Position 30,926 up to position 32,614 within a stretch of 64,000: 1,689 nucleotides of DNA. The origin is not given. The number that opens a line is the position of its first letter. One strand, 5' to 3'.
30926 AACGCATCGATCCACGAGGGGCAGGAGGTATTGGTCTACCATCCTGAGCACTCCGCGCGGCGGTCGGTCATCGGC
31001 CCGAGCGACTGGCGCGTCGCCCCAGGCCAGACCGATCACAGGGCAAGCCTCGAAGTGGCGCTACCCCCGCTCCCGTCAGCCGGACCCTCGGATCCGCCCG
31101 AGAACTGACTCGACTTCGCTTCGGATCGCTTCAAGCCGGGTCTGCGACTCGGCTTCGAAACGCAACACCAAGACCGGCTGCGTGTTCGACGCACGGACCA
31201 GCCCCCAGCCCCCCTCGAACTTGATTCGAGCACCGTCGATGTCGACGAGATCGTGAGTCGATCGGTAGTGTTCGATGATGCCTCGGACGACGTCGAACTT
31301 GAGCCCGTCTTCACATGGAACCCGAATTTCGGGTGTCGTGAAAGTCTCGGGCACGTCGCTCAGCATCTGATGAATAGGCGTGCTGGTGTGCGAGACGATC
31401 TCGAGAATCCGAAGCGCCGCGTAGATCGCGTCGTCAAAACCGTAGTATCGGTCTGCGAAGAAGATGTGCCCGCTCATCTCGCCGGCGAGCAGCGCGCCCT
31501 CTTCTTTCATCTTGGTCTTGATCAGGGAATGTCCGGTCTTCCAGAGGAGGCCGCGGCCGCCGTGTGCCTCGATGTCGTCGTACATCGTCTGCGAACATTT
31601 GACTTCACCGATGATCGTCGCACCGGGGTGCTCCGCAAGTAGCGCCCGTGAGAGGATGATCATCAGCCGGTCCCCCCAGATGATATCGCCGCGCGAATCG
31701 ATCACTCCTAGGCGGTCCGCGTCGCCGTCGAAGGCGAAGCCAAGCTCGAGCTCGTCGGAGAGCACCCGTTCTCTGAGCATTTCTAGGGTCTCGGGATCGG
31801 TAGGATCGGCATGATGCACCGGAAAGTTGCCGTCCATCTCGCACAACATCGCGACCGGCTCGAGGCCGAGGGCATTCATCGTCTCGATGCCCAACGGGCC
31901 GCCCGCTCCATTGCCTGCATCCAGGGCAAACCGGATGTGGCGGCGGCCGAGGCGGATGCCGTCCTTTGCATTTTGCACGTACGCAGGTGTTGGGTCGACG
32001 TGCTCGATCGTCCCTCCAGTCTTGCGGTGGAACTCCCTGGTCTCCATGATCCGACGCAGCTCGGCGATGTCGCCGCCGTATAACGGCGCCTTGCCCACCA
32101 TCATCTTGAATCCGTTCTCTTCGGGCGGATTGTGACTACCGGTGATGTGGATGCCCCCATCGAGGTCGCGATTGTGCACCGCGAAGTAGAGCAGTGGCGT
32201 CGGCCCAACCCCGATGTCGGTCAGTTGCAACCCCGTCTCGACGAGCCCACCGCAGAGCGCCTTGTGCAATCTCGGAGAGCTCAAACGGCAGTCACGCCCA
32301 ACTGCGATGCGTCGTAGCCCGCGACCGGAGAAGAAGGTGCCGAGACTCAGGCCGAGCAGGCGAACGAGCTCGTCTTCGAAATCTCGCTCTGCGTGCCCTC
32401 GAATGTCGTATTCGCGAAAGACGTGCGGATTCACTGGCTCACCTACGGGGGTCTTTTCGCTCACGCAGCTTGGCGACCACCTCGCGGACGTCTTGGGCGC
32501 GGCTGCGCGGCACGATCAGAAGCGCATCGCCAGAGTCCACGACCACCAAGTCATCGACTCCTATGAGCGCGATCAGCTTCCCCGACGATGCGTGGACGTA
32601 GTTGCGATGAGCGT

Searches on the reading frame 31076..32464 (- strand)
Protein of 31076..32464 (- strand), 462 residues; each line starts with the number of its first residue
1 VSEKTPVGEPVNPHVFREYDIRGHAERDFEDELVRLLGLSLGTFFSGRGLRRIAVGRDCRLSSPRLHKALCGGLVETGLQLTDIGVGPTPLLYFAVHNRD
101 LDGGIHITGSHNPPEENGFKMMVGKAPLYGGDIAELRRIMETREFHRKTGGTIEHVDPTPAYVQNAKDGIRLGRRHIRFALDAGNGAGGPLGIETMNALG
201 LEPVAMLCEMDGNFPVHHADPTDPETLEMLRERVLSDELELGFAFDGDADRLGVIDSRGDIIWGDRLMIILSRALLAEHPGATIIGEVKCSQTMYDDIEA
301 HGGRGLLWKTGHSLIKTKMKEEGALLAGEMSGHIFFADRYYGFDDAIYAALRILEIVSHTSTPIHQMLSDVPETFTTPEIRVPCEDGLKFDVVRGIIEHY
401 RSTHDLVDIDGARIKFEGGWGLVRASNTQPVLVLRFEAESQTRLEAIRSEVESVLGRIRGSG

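Call 87: search_protein_families(library=pfam, proteins=[window:31076-32464:-], max_evalue=0.00001)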
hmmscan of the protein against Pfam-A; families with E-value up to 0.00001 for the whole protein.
window:31076-32464:- (462 aa): 4 families
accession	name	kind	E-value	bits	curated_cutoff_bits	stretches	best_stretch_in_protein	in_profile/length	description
PF02878.22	PGM_PMM_I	-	6.5e-30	104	22.5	1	15-145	3-136/138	Phosphoglucomutase/phosphomannomutase, alpha/beta/alpha domain I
PF02880.22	PGM_PMM_III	-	7.3e-27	94.2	20.7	1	263-374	1-114/115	Phosphoglucomutase/phosphomannomutase, alpha/beta/alpha domain III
PF02879.22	PGM_PMM_II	-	7.4e-21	75.1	29.3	1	162-259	3-103/103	Phosphoglucomutase/phosphomannomutase, alpha/beta/alpha domain II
PF00408.26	PGM_PMM_IV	-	9.8e-15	54.8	23.1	1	379-452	1-66/68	Phosphoglucomutase/phosphomannomutase, C-terminal domain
